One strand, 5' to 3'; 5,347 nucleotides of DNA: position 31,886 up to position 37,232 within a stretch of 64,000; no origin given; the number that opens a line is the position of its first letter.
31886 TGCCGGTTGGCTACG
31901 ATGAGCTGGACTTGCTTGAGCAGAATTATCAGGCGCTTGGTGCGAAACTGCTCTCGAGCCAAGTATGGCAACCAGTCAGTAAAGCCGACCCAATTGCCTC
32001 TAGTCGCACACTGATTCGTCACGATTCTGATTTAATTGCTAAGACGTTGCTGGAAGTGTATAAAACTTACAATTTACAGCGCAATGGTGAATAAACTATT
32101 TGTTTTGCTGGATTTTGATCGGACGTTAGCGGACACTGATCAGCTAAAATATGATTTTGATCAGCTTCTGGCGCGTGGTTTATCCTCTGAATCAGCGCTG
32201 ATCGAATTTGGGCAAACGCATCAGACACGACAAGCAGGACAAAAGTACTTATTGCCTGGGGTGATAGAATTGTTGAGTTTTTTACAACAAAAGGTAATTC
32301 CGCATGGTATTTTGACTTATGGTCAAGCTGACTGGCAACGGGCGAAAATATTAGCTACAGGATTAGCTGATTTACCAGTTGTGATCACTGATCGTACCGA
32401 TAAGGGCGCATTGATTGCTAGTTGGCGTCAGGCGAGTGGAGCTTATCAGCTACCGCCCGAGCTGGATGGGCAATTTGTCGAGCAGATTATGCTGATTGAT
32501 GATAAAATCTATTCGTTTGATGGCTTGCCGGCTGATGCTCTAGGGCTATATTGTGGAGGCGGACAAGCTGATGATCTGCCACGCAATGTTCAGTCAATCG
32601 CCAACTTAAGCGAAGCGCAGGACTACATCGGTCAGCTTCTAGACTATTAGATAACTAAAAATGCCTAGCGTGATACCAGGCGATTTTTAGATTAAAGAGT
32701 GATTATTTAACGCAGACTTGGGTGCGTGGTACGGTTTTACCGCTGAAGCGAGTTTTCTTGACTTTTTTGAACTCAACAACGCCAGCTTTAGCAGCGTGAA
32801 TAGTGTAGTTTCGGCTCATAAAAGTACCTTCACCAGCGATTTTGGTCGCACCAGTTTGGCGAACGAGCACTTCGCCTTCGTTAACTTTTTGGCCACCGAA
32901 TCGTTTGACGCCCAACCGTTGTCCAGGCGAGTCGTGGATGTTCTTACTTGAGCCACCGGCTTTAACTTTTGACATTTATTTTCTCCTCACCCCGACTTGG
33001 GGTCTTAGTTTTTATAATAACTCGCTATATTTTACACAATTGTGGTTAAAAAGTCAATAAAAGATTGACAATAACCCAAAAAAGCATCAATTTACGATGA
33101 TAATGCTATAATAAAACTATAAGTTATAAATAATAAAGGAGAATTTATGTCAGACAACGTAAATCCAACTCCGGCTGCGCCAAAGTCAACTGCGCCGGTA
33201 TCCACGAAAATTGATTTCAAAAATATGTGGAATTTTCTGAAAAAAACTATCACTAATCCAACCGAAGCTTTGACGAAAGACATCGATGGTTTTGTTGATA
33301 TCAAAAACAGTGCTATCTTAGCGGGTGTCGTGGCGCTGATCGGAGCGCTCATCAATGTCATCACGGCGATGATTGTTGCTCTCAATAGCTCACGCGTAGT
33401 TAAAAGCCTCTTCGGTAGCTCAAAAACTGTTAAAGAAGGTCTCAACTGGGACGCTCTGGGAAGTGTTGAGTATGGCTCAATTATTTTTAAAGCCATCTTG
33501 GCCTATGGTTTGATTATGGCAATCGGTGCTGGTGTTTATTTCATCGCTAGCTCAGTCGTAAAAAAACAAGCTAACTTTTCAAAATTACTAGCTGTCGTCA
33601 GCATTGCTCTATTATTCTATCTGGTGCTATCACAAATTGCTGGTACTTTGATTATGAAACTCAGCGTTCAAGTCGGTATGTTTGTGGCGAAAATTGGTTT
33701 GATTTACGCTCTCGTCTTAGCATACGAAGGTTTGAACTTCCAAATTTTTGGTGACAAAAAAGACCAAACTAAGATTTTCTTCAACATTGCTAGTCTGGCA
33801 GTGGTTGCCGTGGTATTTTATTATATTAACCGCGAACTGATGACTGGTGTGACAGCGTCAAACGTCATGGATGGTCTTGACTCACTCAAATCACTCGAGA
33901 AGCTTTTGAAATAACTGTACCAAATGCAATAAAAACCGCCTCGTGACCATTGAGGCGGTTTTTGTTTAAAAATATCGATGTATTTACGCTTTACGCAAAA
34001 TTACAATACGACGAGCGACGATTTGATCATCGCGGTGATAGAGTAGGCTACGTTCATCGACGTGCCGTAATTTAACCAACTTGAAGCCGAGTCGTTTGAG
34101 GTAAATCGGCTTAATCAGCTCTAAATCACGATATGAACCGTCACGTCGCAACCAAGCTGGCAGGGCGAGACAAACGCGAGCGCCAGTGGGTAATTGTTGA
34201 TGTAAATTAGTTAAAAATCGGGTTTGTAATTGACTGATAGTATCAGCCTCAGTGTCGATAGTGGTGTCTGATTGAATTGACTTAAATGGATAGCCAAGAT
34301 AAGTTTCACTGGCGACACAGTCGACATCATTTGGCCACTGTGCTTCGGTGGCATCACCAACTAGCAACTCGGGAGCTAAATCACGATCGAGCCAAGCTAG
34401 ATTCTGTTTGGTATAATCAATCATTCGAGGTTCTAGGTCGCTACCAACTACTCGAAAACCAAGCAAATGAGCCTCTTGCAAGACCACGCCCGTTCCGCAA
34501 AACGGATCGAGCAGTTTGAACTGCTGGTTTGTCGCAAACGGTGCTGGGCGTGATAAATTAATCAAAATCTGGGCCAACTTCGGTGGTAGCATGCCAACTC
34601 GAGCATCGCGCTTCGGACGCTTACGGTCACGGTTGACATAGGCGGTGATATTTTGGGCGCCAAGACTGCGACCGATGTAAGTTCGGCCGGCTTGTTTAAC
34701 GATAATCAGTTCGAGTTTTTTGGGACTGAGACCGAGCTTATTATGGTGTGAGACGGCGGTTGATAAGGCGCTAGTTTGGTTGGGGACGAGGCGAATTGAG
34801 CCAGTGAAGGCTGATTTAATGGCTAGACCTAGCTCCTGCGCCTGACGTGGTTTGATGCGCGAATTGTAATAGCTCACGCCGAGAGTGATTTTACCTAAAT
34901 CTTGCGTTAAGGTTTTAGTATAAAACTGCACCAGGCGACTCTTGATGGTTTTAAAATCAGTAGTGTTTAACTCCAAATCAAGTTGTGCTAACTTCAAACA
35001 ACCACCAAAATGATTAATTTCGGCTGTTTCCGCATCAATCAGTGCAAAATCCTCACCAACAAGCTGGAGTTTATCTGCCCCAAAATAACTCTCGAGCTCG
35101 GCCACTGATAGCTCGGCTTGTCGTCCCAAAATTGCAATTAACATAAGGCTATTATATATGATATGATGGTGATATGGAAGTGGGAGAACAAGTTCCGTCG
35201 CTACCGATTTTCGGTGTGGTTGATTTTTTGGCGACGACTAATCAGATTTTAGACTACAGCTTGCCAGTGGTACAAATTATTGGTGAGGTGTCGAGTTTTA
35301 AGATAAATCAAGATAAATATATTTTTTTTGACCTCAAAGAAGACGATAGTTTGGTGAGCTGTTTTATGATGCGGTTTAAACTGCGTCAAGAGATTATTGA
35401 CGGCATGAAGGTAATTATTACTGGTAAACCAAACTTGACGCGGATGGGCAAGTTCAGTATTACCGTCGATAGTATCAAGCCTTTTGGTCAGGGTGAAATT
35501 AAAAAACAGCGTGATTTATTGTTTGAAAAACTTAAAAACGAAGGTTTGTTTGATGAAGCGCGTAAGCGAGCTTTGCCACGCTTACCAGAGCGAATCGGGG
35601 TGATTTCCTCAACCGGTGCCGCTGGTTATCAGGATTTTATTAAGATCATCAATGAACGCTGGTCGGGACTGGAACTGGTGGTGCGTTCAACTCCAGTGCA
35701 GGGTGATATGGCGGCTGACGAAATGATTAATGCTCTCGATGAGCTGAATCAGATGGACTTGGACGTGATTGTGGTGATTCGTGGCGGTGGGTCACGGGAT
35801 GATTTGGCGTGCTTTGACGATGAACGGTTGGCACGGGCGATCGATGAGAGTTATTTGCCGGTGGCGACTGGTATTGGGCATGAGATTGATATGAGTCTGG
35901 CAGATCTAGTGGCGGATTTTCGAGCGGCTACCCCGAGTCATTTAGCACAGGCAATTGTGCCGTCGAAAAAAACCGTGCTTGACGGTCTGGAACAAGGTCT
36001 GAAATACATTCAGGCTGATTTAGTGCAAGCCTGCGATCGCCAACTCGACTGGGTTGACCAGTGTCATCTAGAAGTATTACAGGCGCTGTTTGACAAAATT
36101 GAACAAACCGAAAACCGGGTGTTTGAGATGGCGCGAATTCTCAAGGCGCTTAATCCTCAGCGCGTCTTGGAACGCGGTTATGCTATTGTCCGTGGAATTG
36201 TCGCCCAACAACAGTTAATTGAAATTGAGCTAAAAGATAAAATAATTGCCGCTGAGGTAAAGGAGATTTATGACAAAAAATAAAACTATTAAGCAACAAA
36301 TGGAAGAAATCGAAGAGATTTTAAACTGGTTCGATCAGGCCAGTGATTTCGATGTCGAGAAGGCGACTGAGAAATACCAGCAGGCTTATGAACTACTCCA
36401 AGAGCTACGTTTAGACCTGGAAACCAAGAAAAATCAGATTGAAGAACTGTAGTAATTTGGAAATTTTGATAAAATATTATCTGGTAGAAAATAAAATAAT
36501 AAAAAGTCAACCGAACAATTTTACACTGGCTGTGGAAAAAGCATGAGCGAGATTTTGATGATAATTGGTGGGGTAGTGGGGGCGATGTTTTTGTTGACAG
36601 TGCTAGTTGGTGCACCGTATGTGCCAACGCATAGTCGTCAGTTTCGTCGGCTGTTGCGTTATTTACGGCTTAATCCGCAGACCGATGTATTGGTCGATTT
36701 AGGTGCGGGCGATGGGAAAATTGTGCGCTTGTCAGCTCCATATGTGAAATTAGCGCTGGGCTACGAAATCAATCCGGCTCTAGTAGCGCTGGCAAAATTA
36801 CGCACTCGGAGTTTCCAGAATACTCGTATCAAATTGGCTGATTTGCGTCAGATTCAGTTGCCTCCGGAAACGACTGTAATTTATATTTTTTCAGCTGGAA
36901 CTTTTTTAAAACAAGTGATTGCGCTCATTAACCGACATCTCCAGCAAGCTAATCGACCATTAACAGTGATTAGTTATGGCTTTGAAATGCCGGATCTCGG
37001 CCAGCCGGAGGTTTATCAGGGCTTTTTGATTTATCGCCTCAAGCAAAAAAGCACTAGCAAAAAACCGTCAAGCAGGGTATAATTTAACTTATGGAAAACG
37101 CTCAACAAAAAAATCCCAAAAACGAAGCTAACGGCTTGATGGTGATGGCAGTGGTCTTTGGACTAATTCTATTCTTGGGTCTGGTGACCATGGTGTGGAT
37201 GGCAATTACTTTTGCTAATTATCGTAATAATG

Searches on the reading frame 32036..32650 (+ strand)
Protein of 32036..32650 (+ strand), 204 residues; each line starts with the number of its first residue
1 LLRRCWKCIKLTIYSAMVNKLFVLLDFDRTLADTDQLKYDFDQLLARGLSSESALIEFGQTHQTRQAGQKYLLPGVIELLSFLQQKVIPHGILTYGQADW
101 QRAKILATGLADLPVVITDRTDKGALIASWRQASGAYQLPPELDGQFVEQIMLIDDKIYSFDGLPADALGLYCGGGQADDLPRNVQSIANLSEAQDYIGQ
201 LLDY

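Call 4: search_protein_families(library=pfam, proteins=[window:32036-32650:+], max_evalue=1)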
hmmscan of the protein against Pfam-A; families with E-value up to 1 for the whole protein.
window:32036-32650:+ (204 aa): 4 families
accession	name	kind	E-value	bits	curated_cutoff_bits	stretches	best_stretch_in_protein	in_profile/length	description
PF13419.12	HAD_2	-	0.00031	21.3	23.8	1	61-118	68-126/178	Haloacid dehalogenase-like hydrolase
PF00702.32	Hydrolase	-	0.0046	17.8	26.4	1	49-124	75-151/191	haloacid dehalogenase-like hydrolase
PF12710.13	HAD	-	0.039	14.8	27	1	23-54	1-32/189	haloacid dehalogenase-like hydrolase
PF23135.2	TRI4_N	-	0.16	12.4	27.8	1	178-203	18-43/61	TRI4 N-terminal domain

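Call 14: search_protein_families(library=padloc, proteins=[window:32036-32650:+], max_evalue=0.1)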
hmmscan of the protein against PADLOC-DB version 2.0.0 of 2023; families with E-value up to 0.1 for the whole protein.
window:32036-32650:+ (204 aa): 0 families

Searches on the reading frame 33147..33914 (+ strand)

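Call 14: search_protein_families(library=padloc, proteins=[window:33147-33914:+], max_evalue=0.1)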
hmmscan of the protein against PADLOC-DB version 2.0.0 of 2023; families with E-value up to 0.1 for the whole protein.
window:33147-33914:+ (255 aa): 0 families

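Call 63: search_protein_families(library=pfam, proteins=[window:33147-33914:+], max_evalue=0.01)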
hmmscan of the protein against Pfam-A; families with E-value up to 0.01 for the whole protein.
window:33147-33914:+ (255 aa): 1 family
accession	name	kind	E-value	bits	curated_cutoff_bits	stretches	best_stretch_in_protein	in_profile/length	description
PF04893.22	Yip1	-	9.9e-08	32.5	28.6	1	35-226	4-172/173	Yip1 domain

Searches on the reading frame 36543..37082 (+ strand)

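Call 14: search_protein_families(library=padloc, proteins=[window:36543-37082:+], max_evalue=0.1)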
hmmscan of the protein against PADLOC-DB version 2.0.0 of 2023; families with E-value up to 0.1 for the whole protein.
window:36543-37082:+ (179 aa): 1 family
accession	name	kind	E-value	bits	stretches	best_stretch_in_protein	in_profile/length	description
PDLC04134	mad2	-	2e-10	38.1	1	22-132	268-385/492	mads_2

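Call 63: search_protein_families(library=pfam, proteins=[window:36543-37082:+], max_evalue=0.01)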
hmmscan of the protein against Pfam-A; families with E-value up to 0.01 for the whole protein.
window:36543-37082:+ (179 aa): 6 families
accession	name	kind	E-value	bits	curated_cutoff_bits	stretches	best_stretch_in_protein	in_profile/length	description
PF13649.12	Methyltransf_25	-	0.00024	22.2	27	1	51-126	2-86/97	Methyltransferase domain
PF08241.18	Methyltransf_11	-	0.00042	21.3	21.2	1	51-118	1-69/95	Methyltransferase domain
PF08123.19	DOT1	-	0.00097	19.2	23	1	29-93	26-91/205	Histone methylation protein DOT1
PF08242.18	Methyltransf_12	-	0.0075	17.4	30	0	51-123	1-79/98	Methyltransferase domain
PF05219.18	DREV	-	0.0075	15.9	26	1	32-76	76-124/265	DREV methyltransferase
PF13489.12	Methyltransf_23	-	0.0081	16.3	27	0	35-94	11-70/164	Methyltransferase domain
